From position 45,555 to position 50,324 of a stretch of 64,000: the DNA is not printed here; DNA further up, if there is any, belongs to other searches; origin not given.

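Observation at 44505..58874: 4789-aa single-ORF polyvalent protein fusing a crAss-type virion RNA polymerase motif with peptidase and Rossmann modules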

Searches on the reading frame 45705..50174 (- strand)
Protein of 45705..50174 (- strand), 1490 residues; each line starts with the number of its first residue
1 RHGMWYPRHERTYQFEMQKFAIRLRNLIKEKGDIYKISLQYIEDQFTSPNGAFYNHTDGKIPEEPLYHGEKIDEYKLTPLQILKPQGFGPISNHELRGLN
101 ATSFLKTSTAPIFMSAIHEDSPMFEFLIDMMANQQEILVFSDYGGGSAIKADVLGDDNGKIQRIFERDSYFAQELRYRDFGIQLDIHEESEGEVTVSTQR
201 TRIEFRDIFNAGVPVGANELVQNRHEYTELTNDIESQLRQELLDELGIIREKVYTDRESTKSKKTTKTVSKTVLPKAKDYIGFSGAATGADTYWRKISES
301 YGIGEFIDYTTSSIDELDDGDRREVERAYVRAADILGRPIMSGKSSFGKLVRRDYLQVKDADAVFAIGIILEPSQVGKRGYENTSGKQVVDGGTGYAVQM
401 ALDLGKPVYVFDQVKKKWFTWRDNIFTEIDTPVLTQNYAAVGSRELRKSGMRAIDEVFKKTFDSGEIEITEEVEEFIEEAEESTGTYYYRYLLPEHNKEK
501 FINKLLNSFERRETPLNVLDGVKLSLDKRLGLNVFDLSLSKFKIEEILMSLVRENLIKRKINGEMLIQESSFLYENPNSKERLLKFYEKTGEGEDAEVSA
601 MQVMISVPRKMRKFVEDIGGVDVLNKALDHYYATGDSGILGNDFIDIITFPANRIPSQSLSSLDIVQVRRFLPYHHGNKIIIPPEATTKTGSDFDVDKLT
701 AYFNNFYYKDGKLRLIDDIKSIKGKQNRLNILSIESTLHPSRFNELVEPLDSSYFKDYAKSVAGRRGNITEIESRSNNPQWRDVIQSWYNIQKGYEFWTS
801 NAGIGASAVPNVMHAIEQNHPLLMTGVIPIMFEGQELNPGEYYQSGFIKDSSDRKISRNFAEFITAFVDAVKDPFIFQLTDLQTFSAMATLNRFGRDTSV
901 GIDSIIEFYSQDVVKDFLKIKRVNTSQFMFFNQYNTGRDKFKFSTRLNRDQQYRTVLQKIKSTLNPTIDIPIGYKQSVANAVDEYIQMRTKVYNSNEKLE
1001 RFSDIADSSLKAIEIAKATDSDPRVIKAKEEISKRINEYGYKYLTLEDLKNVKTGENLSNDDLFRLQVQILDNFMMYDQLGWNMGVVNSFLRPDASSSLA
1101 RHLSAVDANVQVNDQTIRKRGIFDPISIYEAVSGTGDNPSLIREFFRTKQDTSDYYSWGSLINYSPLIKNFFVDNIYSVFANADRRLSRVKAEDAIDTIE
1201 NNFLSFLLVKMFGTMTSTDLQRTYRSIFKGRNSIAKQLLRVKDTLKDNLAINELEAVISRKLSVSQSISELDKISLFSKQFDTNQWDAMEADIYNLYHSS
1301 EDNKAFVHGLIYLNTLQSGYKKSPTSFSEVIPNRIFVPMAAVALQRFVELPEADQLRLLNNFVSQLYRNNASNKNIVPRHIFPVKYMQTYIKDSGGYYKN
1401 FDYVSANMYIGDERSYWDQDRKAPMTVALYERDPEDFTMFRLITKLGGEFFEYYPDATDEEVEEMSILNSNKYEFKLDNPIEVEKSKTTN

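Call 9: search_dna_similar(query=window:45705-50174:-, collection=phages, mode=protein, max_rows=30)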
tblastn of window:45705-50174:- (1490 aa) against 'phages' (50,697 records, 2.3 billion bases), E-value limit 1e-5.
Records with a match: 78; places in all: 78; records where one place covers at least 80% of the query: 0.
Best place of each record, by identity: <60% 78.
By first word of the organism name: uncultured 33; Bacteroides 27; Bacteriophage 2; IAS 2; Klebsiella 2; Dulem 2; Caulobacter 2; Agrobacterium 2; CrAssphage 2; Bohxovirus 1; and 3 more.
By host as written in the record: - 37; Bacteroides intestinalis DSM 108646 25; Homo sapiens 3; Klebsiella pneumoniae 2; Bacteroides intestinalis APC919/174 2; Caulobacter crescentus CB15 2; Agrobacterium tumefaciens C58 2; Propithecus coquereli 1; and 4 more.
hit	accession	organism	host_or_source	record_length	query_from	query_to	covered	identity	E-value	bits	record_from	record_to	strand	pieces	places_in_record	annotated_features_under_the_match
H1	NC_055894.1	uncultured phage cr6_1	human feces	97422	544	942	27%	26.4%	2e-12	79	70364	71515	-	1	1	nuclear pore complex protein-like protein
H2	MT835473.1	Bacteriophage sp.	human fecal samples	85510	544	942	27%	26.4%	3e-12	78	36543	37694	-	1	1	record has no annotation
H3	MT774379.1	uncultured phage cr118_1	human feces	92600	544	917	25%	27.4%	6e-13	81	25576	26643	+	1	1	DNA helicase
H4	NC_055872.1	uncultured phage cr118_1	human feces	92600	544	917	25%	27.4%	6e-13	81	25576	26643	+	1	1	exonuclease V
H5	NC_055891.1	uncultured phage cr60_1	human feces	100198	518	924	27%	24.4%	6e-8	64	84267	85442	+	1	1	nuclear pore complex protein-like protein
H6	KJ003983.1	IAS virus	Homo sapiens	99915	541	973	29%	22.6%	4e-7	61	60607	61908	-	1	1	record has no annotation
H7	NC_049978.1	IAS virus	Homo sapiens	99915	541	973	29%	22.6%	4e-7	61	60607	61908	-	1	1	RNA polymerase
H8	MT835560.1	Bacteriophage sp.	human fecal samples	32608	517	896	26%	25.4%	1e-6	59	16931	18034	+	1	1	record has no annotation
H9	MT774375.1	uncultured phage cr50_1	human feces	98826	509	879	25%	25.5%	3e-7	62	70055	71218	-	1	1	DNA helicase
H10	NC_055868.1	uncultured phage cr50_1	human feces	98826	509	879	25%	25.5%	3e-7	62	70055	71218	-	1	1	DNA helicase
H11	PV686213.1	Bohxovirus sp. 'endotrachealis'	endotracheal aspirate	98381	654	933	19%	27.6%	2e-6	59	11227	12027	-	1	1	hypothetical protein (x3)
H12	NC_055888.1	uncultured phage cr52_1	human feces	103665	654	917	18%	28.7%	4e-9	68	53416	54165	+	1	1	nuclear pore complex protein-like protein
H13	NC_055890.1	uncultured phage cr56_1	human feces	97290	654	917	18%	28.7%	7e-9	67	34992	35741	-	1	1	nuclear pore complex protein-like protein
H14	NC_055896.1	uncultured phage cr113_1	human feces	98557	280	462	12%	38.3%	1e-21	109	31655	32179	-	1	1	DprA-like DNA recombination-mediator protein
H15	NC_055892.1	uncultured phage cr109_1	human feces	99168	280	462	12%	38.3%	1e-21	109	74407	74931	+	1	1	DprA-like DNA recombination-mediator protein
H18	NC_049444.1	Klebsiella phage Pylas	Klebsiella pneumoniae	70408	279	462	12%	36.4%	7e-26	123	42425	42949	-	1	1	virion RNA polymerase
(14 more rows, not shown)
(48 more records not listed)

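Call 14: search_solved_structures(query=A1, max_evalue=10, show_alignments=2)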
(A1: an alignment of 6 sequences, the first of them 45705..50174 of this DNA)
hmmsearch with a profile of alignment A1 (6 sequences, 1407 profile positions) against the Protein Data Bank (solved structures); distinct sequences matched with E-value up to 10: 2.
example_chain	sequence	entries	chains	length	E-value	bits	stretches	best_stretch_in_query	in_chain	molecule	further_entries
6vr4_A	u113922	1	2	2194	6.9e-56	193.1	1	17-679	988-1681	DNA-dependent RNA polymerase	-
2pd2_A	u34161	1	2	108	0.31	12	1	967-1039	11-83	Hypothetical protein ST0148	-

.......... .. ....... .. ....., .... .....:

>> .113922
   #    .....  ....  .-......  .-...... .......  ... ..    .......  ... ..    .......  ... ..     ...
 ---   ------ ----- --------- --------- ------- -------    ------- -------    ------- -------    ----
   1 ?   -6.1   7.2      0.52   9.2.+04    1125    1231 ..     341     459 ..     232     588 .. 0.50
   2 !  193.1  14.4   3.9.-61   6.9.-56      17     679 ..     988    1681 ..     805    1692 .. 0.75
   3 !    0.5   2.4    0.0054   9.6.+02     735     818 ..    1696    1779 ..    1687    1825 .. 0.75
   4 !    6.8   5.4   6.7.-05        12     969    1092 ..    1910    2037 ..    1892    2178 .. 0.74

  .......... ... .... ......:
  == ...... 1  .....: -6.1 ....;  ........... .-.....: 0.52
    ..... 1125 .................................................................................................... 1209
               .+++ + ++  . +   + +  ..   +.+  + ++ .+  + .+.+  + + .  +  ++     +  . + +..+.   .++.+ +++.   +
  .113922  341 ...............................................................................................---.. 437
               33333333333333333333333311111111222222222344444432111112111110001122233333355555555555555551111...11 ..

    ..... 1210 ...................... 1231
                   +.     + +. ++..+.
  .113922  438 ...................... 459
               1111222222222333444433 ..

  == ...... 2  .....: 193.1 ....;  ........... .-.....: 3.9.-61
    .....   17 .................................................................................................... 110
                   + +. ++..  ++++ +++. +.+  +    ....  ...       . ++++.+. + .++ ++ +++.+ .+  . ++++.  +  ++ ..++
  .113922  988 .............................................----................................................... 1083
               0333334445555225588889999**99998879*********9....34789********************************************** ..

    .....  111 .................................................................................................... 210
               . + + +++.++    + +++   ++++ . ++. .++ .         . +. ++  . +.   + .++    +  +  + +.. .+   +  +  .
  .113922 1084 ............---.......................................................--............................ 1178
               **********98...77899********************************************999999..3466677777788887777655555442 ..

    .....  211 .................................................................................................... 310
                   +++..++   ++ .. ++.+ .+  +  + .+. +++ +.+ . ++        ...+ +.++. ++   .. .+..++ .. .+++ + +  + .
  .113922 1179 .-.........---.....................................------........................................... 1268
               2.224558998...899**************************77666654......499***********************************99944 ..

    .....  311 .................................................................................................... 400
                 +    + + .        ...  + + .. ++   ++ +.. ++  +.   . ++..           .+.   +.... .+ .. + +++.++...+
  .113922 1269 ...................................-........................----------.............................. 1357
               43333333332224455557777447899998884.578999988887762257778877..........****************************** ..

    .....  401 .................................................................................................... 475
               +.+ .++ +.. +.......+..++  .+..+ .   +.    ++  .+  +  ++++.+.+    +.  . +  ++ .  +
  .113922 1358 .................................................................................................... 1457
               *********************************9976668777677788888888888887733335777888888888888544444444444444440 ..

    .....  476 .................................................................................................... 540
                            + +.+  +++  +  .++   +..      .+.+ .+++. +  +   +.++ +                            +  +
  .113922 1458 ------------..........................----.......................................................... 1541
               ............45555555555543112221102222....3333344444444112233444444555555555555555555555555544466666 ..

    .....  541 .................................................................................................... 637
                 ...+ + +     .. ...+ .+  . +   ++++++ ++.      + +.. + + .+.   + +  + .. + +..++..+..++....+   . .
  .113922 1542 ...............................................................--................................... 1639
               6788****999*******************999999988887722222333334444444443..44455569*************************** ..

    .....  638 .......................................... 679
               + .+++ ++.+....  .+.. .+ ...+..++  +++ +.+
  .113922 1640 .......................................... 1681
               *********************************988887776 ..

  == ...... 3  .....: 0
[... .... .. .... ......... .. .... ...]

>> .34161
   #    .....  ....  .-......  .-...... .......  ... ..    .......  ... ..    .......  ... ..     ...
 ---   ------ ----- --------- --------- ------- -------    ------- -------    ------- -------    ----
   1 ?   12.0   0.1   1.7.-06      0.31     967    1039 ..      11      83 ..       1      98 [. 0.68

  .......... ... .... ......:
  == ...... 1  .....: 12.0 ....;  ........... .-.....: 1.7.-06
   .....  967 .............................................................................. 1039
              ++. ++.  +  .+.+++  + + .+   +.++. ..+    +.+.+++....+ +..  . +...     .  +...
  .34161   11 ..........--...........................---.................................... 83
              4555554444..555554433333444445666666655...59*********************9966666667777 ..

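Call 36: find_related_loci(query=A1, collection=viral_contigs, flank=10000)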
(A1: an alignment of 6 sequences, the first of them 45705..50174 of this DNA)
Query A1 (1490 aa) in viral_contigs; peptide patterns used: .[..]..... (x = any residue, [..] = any of these).
598 stretches matched a pattern (row limit reached: there are more); 401 encode a relative of the query (tblastn E <= 1e-3); the best 80 are kept; 80 distinct loci.
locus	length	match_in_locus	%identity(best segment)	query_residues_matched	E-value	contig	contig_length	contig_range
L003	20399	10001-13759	68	1-1485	0e+0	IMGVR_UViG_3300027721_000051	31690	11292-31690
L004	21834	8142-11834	53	1-1475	0e+0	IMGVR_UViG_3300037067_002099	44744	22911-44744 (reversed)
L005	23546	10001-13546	36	1-1474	1e-167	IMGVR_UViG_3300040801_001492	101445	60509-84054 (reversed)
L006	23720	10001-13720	52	1-1477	0e+0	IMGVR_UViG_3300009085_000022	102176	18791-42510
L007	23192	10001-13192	28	5-1382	2e-74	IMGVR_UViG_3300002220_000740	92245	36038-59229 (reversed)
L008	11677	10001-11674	45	1-794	3e-68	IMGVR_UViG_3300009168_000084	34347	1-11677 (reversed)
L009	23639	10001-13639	25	1-1471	5e-49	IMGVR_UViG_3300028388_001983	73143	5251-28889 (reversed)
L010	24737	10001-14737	38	276-706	8e-36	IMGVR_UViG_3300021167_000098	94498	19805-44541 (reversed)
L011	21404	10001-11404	27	450-879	1e-30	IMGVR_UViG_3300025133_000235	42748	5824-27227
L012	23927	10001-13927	35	275-712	5e-28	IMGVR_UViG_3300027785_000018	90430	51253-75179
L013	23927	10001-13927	35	275-712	5e-28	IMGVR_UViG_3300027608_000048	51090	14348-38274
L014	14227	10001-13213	31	5-1379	2e-27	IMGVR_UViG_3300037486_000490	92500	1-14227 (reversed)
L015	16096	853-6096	31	280-702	1e-26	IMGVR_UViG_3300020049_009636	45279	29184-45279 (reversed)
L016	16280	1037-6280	33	280-702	4e-26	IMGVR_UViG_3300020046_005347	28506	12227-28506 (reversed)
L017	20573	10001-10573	32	280-464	2e-25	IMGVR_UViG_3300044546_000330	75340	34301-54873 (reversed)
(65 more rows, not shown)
